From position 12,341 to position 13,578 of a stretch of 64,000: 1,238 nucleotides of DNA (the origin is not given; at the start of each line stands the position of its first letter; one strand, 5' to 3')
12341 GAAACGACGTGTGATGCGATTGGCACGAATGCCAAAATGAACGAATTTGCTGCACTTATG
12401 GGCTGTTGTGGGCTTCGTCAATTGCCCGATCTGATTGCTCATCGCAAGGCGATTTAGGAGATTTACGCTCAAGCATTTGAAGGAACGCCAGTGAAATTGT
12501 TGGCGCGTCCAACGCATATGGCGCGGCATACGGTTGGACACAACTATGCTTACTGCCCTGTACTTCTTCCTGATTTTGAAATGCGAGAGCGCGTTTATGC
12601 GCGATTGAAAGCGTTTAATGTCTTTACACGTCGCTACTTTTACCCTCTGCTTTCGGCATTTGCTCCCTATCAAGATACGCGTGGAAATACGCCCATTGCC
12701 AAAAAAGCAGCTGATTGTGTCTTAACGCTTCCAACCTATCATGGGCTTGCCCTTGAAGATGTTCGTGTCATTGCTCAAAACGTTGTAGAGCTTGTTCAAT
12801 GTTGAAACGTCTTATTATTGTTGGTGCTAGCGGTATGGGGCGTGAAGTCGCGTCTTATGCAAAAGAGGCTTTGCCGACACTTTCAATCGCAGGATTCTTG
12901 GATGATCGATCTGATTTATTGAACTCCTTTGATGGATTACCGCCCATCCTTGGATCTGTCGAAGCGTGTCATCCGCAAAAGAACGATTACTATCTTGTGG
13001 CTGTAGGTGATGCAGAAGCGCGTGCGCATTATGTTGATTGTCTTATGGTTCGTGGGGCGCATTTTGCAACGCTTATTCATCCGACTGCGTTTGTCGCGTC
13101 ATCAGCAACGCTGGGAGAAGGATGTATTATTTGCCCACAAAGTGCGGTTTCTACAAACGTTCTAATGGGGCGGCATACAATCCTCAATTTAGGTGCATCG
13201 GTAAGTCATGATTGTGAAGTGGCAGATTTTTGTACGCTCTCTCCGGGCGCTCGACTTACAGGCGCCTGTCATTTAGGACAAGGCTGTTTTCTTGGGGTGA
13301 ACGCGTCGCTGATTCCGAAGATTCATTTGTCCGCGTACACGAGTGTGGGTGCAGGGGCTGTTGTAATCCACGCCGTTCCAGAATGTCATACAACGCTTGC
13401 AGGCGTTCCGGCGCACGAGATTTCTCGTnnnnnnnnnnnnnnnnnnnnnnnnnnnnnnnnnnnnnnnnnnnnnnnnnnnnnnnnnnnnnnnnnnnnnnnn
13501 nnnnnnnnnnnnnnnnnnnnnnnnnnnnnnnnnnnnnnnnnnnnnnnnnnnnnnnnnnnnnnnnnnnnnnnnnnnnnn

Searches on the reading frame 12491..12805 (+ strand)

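Call 5: search_protein_families(library=pfam, proteins=[window:12491-12805:+], max_evalue=0.01)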
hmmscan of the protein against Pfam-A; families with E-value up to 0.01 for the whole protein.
window:12491-12805:+ (104 aa): 1 family
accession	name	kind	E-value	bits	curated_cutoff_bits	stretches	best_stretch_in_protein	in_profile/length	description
PF01041.23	DegT_DnrJ_EryC1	-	2.9e-08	33.8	19.8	1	9-98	267-359/360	DegT/DnrJ/EryC1/StrS aminotransferase family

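Call 6: search_protein_families(library=ncbifam, proteins=[window:12491-12805:+], max_evalue=0.01)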
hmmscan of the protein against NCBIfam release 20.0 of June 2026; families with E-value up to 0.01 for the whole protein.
window:12491-12805:+ (104 aa): 4 families
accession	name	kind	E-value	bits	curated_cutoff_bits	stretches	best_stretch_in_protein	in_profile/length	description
TIGR04427.1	PLP_DesI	equivalog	2.1e-07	30.4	650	1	31-96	311-377/390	dTDP-4-dehydro-6-deoxyglucose aminotransferase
NF008687.0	PRK11706.1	equivalog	2.5e-06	26.5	375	1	13-102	283-374/375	dTDP-4-amino-4,6-dideoxygalactose transaminase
TIGR02379.1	ECA_wecE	subfamily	7.2e-05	21.7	434.85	1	15-102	286-375/376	dTDP-4-amino-4,6-dideoxy-D-glucose transaminase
TIGR03588.1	PseC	equivalog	0.006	15.5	423.5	1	23-100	298-378/380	UDP-4-amino-4,6-dideoxy-N-acetyl-beta-L-altrosamine transaminase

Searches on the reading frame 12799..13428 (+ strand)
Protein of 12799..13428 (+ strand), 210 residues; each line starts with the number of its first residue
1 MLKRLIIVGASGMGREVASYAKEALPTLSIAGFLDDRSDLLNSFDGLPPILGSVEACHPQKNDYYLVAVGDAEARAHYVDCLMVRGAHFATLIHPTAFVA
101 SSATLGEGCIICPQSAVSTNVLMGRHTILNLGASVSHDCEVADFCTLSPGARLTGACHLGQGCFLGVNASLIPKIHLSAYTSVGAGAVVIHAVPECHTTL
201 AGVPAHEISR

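Call 27: find_related_loci(query=window:12799-13428:+, collection=genome_contigs, flank=6000)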
Query window:12799-13428:+ (210 aa) in genome_contigs; peptide patterns used: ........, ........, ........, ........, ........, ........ (x = any residue, [..] = any of these).
212 stretches matched a pattern, but none encodes a relative of the query by tblastn (E <= 1e-3).
